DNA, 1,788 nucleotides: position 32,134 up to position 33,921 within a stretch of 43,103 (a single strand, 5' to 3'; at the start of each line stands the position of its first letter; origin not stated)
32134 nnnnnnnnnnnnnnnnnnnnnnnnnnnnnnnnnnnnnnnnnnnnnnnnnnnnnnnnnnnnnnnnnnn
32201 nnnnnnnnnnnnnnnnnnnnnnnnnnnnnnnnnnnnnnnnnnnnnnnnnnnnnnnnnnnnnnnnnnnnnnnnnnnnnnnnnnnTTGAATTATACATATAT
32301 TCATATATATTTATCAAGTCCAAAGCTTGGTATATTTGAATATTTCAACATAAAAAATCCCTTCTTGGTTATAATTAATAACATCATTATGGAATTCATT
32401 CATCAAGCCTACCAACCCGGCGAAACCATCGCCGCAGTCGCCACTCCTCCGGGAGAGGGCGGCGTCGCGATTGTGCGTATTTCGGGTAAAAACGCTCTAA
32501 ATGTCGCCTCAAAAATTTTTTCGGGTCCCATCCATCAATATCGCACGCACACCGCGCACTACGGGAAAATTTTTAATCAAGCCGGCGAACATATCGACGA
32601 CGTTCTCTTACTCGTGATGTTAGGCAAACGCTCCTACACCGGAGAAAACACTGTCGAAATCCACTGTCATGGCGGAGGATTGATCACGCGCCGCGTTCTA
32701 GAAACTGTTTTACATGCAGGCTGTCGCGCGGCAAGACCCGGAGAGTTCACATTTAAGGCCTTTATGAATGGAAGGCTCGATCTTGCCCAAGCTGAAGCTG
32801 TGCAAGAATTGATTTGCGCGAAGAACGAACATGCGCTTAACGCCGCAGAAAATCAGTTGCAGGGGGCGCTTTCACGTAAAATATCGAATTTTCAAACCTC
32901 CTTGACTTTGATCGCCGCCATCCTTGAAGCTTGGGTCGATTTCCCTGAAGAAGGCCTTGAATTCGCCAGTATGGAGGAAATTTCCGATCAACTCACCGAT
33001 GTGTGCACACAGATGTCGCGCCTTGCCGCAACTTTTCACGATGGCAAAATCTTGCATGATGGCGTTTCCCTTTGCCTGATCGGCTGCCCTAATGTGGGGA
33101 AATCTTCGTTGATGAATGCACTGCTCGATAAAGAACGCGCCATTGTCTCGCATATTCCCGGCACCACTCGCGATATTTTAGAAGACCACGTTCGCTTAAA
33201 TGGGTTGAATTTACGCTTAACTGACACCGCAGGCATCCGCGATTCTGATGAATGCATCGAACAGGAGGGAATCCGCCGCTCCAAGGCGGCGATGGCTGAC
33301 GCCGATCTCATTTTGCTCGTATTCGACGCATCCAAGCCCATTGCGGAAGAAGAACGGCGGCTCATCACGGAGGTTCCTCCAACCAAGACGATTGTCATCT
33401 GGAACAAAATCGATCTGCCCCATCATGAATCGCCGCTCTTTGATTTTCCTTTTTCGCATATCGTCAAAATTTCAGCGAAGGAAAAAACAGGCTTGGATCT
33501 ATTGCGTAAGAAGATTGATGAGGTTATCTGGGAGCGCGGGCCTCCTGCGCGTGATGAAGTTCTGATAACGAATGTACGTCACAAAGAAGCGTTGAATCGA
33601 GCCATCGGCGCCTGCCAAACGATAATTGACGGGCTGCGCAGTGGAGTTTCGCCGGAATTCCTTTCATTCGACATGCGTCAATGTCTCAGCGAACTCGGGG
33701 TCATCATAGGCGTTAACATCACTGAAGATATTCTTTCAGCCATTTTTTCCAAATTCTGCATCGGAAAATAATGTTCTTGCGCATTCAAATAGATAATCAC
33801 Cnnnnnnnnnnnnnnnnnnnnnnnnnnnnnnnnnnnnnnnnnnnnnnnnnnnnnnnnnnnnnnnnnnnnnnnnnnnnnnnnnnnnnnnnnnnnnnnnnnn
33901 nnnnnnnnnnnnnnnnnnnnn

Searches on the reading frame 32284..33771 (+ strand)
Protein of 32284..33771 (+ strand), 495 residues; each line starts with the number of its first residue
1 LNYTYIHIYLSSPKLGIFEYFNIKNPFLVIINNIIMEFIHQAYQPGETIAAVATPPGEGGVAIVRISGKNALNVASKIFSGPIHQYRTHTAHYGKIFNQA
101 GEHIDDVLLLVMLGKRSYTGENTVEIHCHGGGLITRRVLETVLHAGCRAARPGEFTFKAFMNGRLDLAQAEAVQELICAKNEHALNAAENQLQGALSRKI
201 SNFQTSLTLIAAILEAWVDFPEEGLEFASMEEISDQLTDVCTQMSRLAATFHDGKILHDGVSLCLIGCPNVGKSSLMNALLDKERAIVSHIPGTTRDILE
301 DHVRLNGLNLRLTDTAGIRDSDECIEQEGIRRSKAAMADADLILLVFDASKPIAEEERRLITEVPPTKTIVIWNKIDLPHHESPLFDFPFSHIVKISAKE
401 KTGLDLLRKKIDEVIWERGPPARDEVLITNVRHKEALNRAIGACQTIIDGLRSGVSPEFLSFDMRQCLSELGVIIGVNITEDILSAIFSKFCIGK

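Call 8: search_protein_families(library=ncbifam, proteins=[window:32284-33771:+])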
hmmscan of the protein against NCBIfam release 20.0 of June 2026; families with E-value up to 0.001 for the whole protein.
window:32284-33771:+ (495 aa): 16 families
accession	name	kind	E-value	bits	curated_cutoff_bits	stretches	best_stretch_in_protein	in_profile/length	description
NF003661.0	PRK05291.1-3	equivalog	1.2e-118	397.3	380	1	47-495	4-448/448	tRNA uridine-5-carboxymethylaminomethyl(34) synthesis GTPase MnmE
TIGR00450.1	mnmE_trmE_thdF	equivalog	2.2e-117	392.9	252.6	1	53-495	1-446/446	tRNA uridine-5-carboxymethylaminomethyl(34) synthesis GTPase MnmE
TIGR03594.1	GTPase_EngA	equivalog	1.9e-33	116.2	306.7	1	257-414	172-345/432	ribosome biogenesis GTPase Der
TIGR03918.1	GTP_HydF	equivalog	6.2e-26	91.2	325.55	1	262-415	9-167/392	[FeFe] hydrogenase H-cluster maturation GTPase HydF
NF000908.1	PRK00089.1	equivalog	1.1e-24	87.3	237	1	263-429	6-180/291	GTPase Era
NF007071.0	PRK09518.1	equivalog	1.1e-22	80.3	953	1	256-378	440-567/706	bifunctional cytidylate kinase/GTPase Der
TIGR00231.1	small_GTP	domain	2.2e-22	79.6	42.5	1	263-409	6-160/164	GTP-binding protein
NF002828.0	PRK03003.1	equivalog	2.2e-21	76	631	1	260-380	213-338/477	ribosome biogenesis GTPase Der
TIGR00436.1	era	equivalog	1.2e-15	57.6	116.25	1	264-414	4-162/270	GTPase Era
TIGR03596.1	GTPase_YlqF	equivalog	2.1e-14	53.5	208.2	1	240-318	97-173/276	ribosome biogenesis GTPase YlqF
TIGR00437.1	feoB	equivalog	6.9e-12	44.9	315.65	1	267-421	1-153/594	ferrous iron transport protein B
TIGR03156.1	GTP_HflX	equivalog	1.1e-11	44.3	216.75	1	231-414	164-350/351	GTPase HflX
TIGR03597.1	GTPase_YqeH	equivalog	1.6e-08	34.1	297.4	1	261-325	156-222/361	ribosome biogenesis GTPase YqeH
TIGR03598.1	GTPase_YsxC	equivalog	3.8e-08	33.2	124.45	1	258-298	16-57/186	ribosome biogenesis GTP-binding protein YihA/YsxC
NF008955.0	PRK12297.1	equivalog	1.9e-05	23.8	406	0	353-418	262-331/429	GTPase ObgE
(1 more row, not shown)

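Call 47: find_homologous_proteins(query=window:32389-33771:+, max_evalue=1e-60)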
Query window:32389-33771:+ (460 aa): 7938 proteins with E <= 1e-60 among 8000 candidates; the best 120 are listed.
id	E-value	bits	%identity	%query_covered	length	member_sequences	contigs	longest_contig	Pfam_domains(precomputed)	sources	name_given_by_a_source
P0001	0.0e+0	1035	100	100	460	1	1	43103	PF10396.15,PF01926.30,PF00350.30,PF02421.25,PF12631.13,PF04548.23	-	-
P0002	6.5e-252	854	82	100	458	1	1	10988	PF10396.15,PF01926.30,PF00350.30,PF02421.25,PF12631.13,PF04548.23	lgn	-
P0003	6.0e-237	805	77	100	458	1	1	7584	PF10396.15,PF01926.30,PF00350.30,PF02421.25,PF12631.13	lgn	-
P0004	6.6e-237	805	78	100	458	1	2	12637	PF01571.27,PF10396.15,PF01926.30,PF00350.30,PF02421.25,PF12631.13,PF04548.23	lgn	-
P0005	2.5e-236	803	77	100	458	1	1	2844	PF01571.27,PF10396.15,PF01926.30,PF00350.30,PF02421.25,PF00009.34,PF12631.13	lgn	-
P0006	1.0e-232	791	76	100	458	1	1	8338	PF10396.15,PF01926.30,PF00350.30,PF02421.25,PF12631.13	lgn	-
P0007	1.7e-232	790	76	100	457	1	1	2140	PF10396.15,PF01926.30,PF00350.30,PF02421.25,PF12631.13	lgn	-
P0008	2.3e-231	787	76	100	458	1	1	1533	PF10396.15,PF01926.30,PF00350.30,PF02421.25,PF12631.13,PF04548.23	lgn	-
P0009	4.1e-231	786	75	100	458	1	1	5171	PF10396.15,PF01926.30,PF00350.30,PF02421.25,PF00009.34,PF12631.13,PF04548.23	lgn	-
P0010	8.6e-231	785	77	100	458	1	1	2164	PF10396.15,PF01926.30,PF00350.30,PF02421.25,PF12631.13,PF04548.23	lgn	-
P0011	2.1e-230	783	77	100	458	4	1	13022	PF10396.15,PF01926.30,PF00350.30,PF02421.25,PF12631.13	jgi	-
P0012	3.1e-230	783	75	100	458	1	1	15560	PF01571.27,PF10396.15,PF01926.30,PF00350.30,PF02421.25,PF12631.13,PF04548.23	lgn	-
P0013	4.9e-230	782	76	100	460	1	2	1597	PF10396.15,PF01926.30,PF00350.30,PF02421.25,PF12631.13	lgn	-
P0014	5.1e-230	782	76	100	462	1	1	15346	PF10396.15,PF01926.30,PF00350.30,PF02421.25,PF12631.13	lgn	-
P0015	7.1e-230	782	74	100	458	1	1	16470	PF10396.15,PF01926.30,PF00350.30,PF02421.25,PF12631.13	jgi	-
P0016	8.6e-230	781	75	100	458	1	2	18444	PF10396.15,PF01926.30,PF00350.30,PF02421.25,PF12631.13,PF04548.23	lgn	-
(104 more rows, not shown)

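Call 48: find_encoding_contigs(protein=P0002, flank=10000, max_places=3)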
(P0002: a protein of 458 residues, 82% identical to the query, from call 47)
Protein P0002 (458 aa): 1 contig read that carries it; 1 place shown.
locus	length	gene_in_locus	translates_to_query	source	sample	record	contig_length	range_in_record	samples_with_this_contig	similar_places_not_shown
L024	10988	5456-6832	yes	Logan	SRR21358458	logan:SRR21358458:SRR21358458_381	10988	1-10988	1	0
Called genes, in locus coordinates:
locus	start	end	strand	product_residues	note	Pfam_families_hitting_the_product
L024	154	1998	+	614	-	PF13632:Glyco_trans_2_3 (faint), PF00535:Glycos_transf_2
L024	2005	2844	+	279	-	PF01061:ABC2_membrane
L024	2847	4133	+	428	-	PF00005:ABC_tran, PF13304:AAA_21 (faint), PF14524:Wzt_C (weak)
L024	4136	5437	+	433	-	PF00534:Glycos_transf_1 (weak), PF13692:Glyco_trans_1_4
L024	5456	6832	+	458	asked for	PF10396:TrmE_N, PF00350:Dynamin_N (faint), PF12631:MnmE_helical, PF01926:MMR_HSR1, PF02421:FeoB_N, PF04548:AIG1 (weak)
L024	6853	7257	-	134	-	-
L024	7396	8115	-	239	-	PF09335:VTT_dom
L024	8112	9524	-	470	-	PF00890:FAD_binding_2 (weak), PF01134:GIDA (faint), PF07992:Pyr_redox_2, PF12831:FAD_oxidored (weak), PF13450:NAD_binding_8 (weak), PF13738:Pyr_redox_3, PF00070:Pyr_redox, PF02852:Pyr_redox_dim, +1 more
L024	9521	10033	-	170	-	PF01641:SelR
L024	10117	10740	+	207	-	PF01625:PMSR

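Call 49: find_encoding_contigs(protein=P0004, flank=10000, max_places=3)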
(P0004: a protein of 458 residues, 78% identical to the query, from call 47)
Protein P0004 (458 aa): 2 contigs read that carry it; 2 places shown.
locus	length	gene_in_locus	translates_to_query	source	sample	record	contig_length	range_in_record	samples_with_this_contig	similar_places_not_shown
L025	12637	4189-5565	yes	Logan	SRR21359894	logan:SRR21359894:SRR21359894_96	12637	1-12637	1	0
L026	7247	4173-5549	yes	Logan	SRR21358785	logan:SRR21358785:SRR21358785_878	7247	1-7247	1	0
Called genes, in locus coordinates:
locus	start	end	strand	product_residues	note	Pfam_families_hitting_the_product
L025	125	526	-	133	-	PF01643:Acyl-ACP_TE (weak), PF13279:4HBT_2, PF03061:4HBT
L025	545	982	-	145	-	PF04364:DNA_pol3_chi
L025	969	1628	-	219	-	PF04367:DUF502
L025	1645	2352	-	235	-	PF04367:DUF502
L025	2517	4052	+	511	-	-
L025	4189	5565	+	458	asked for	PF10396:TrmE_N, PF01571:GCV_T (faint), PF00350:Dynamin_N (faint), PF04548:AIG1 (faint), PF12631:MnmE_helical, PF01926:MMR_HSR1, PF02421:FeoB_N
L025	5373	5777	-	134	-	-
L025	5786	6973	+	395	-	PF00438:S-AdoMet_synt_N, PF02772:S-AdoMet_synt_M, PF02773:S-AdoMet_synt_C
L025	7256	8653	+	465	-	PF05833:NFACT_N, PF05670:NFACT-R_1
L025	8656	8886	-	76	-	-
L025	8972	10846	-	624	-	PF07690:MFS_1, PF05977:MFS_3, PF01553:Acyltransferase (weak)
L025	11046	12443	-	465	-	-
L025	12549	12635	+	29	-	?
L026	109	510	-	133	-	PF01643:Acyl-ACP_TE (weak), PF13279:4HBT_2, PF03061:4HBT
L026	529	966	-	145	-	PF04364:DNA_pol3_chi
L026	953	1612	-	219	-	PF04367:DUF502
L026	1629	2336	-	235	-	PF04367:DUF502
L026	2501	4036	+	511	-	-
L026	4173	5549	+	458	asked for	PF10396:TrmE_N, PF01571:GCV_T (faint), PF00350:Dynamin_N (faint), PF04548:AIG1 (faint), PF12631:MnmE_helical, PF01926:MMR_HSR1, PF02421:FeoB_N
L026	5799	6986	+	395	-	PF00438:S-AdoMet_synt_N, PF02772:S-AdoMet_synt_M, PF02773:S-AdoMet_synt_C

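Call 90: find_encoding_contigs(protein=P0011, flank=10000, max_places=2)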
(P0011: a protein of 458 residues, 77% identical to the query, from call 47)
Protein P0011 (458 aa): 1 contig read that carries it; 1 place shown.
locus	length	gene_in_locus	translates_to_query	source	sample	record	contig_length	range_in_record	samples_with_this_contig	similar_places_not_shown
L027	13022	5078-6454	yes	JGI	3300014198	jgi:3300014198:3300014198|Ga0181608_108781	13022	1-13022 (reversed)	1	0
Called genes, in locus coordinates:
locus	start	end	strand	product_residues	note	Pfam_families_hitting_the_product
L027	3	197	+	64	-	?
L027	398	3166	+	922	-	PF00069:Pkinase, PF03109:ABC1 (weak), PF07714:PK_Tyr_Ser-Thr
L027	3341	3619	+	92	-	-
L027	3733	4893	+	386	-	PF03881:Fructosamin_kin (faint), PF01633:Choline_kinase, PF01636:APH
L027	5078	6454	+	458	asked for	PF10396:TrmE_N, PF00350:Dynamin_N (faint), PF12631:MnmE_helical, PF01926:MMR_HSR1, PF02421:FeoB_N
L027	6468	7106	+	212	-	PF00730:HhH-GPD, PF00633:HHH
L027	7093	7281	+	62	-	-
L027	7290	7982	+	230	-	PF13386:DsbD_2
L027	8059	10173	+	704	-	PF00496:SBP_bac_5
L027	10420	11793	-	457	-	PF03448:MgtE_N, PF00571:CBS (weak), PF01769:MgtE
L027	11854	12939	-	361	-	-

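Call 91: find_encoding_contigs(protein=P0003, flank=10000, max_places=2)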
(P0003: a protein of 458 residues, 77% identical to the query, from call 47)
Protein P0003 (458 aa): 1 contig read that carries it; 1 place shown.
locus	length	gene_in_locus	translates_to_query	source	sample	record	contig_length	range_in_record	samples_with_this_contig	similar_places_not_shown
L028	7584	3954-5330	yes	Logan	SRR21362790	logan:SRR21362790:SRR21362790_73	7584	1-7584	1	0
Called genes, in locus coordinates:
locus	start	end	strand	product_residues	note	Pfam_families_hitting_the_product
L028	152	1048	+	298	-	-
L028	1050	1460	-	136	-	PF01643:Acyl-ACP_TE (weak), PF13279:4HBT_2, PF03061:4HBT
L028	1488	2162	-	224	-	PF04367:DUF502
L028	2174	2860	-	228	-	PF04367:DUF502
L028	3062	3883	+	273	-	PF00240:ubiquitin (weak)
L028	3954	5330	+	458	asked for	PF10396:TrmE_N, PF00350:Dynamin_N (faint), PF12631:MnmE_helical, PF01926:MMR_HSR1, PF02421:FeoB_N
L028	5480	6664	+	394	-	PF00438:S-AdoMet_synt_N, PF02772:S-AdoMet_synt_M, PF02773:S-AdoMet_synt_C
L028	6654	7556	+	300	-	PF05833:NFACT_N, PF05670:NFACT-R_1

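Call 92: find_encoding_contigs(protein=P0014, flank=10000, max_places=2)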
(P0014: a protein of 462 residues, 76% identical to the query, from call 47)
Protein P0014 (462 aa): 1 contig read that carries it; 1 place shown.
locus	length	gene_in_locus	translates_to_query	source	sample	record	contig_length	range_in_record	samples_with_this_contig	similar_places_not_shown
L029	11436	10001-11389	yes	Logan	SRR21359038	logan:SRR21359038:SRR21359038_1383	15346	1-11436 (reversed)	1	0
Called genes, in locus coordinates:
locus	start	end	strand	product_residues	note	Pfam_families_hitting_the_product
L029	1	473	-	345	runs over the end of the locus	PF13414:TPR_11 (faint), PF13431:TPR_17 (faint)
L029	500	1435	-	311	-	PF00892:EamA, PF03151:TPT (faint), PF00892:EamA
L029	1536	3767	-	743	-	PF04851:ResIII (faint), PF00270:DEAD (weak), PF00271:Helicase_C (weak), PF13307:Helicase_C_2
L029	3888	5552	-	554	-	PF03979:Sigma70_r1_1, PF00140:Sigma70_r1_2, PF04542:Sigma70_r2, PF04539:Sigma70_r3, PF04545:Sigma70_r4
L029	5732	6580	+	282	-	PF25164:CoiA_N, PF25169:DUF7830 (faint), PF06054:CoiA_nuc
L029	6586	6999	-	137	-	PF01643:Acyl-ACP_TE, PF13279:4HBT_2, PF03061:4HBT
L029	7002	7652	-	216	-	PF04367:DUF502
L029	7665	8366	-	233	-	PF04367:DUF502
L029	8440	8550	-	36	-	-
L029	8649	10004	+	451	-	-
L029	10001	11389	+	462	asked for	PF10396:TrmE_N, PF00350:Dynamin_N (faint), PF12631:MnmE_helical, PF01926:MMR_HSR1, PF02421:FeoB_N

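Call 93: find_encoding_contigs(protein=P0016, flank=10000, max_places=2)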
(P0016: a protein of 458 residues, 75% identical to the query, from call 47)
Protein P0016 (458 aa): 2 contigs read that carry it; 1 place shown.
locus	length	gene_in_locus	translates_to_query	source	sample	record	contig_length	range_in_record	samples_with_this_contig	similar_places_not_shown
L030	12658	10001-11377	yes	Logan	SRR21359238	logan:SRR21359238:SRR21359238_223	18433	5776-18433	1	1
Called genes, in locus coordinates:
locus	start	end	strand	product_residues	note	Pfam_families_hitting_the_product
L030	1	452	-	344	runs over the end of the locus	PF13431:TPR_17 (faint), PF13414:TPR_11 (faint)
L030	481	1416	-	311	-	PF00892:EamA, PF03151:TPT (faint), PF00892:EamA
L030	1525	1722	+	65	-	-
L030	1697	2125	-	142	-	PF09391:DUF2000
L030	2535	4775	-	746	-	PF00270:DEAD (weak), PF04851:ResIII (faint), PF00271:Helicase_C (faint), PF06733:DEAD_2 (weak), PF13307:Helicase_C_2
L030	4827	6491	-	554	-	PF03979:Sigma70_r1_1, PF00140:Sigma70_r1_2, PF04542:Sigma70_r2, PF04539:Sigma70_r3, PF04545:Sigma70_r4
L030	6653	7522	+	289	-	PF25164:CoiA_N (weak), PF06054:CoiA_nuc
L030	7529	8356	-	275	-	-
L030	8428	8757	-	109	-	-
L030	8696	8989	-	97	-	PF05973:Gp49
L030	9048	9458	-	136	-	PF01643:Acyl-ACP_TE, PF13279:4HBT_2, PF03061:4HBT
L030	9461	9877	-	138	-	PF04364:DNA_pol3_chi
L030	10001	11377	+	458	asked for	PF10396:TrmE_N, PF00350:Dynamin_N (faint), PF12631:MnmE_helical, PF01926:MMR_HSR1, PF02421:FeoB_N, PF04548:AIG1 (faint)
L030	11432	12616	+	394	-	PF00438:S-AdoMet_synt_N, PF02772:S-AdoMet_synt_M, PF02773:S-AdoMet_synt_C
